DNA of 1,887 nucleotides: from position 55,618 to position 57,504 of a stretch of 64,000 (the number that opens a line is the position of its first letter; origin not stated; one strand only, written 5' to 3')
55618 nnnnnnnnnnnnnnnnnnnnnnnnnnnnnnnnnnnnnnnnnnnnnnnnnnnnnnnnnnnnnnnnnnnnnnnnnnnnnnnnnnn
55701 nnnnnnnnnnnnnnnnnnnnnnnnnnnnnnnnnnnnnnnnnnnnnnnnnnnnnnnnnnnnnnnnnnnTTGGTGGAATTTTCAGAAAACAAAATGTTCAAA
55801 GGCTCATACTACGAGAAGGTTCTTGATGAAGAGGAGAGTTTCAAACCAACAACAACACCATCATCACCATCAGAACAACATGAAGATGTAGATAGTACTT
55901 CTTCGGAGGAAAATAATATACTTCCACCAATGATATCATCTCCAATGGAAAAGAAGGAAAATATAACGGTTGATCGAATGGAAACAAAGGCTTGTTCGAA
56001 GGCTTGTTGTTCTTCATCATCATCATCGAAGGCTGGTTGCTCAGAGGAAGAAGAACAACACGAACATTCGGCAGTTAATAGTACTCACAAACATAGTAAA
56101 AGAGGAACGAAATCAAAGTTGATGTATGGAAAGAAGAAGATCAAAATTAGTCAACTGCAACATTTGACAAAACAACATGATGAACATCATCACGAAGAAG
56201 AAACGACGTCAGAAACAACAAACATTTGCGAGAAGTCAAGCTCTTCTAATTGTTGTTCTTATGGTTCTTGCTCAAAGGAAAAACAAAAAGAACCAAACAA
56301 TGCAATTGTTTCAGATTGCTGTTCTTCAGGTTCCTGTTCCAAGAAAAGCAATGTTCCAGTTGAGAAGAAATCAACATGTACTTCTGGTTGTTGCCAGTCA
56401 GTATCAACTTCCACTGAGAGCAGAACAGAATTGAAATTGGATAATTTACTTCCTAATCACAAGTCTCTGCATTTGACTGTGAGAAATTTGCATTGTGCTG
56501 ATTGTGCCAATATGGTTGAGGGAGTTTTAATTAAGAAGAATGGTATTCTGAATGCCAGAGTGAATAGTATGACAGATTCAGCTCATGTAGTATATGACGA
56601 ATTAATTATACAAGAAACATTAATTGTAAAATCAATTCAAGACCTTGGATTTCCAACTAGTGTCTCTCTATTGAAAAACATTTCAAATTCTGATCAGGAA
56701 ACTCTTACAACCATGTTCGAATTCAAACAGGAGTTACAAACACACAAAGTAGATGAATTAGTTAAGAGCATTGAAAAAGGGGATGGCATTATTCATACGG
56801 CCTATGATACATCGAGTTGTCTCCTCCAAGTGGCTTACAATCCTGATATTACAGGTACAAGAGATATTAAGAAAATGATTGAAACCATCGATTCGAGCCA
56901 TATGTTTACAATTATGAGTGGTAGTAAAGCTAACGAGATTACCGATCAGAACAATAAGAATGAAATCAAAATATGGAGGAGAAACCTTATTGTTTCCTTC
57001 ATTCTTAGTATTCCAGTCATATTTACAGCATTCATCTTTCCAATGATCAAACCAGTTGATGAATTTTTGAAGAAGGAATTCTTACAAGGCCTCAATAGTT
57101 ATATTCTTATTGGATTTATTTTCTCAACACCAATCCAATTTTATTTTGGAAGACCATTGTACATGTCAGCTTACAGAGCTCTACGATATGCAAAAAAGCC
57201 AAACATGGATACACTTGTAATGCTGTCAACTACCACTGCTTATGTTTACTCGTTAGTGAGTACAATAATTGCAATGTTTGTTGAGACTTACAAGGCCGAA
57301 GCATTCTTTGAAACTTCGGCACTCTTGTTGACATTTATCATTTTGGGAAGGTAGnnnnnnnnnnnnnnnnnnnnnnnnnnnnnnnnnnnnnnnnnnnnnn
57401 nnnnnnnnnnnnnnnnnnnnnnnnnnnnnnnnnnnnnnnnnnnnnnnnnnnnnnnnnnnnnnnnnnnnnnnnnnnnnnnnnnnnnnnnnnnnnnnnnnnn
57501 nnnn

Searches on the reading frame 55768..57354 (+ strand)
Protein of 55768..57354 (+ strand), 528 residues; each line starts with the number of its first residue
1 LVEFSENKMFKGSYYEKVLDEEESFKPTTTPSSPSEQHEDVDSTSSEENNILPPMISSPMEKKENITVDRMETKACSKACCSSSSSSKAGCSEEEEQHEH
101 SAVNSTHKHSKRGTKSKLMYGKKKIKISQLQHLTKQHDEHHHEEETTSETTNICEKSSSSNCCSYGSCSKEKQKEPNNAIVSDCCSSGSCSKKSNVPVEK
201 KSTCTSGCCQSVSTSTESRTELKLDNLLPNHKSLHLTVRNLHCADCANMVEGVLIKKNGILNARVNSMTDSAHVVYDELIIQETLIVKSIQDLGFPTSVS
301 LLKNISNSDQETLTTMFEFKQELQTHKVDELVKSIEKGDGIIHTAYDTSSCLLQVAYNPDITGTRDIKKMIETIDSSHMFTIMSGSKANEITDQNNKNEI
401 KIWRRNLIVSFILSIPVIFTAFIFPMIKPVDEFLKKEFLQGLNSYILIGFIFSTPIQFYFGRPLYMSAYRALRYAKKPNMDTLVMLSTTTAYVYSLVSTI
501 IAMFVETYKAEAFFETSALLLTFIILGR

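Call 62: search_protein_families(library=pfam, proteins=[window:55768-57354:+], max_evalue=0.00001)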
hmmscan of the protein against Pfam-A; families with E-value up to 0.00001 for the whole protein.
window:55768-57354:+ (528 aa): 1 family
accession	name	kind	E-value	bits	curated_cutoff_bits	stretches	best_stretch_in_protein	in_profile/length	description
PF00403.32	HMA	-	2.5e-10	41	24.8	1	236-295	2-61/62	Heavy-metal-associated domain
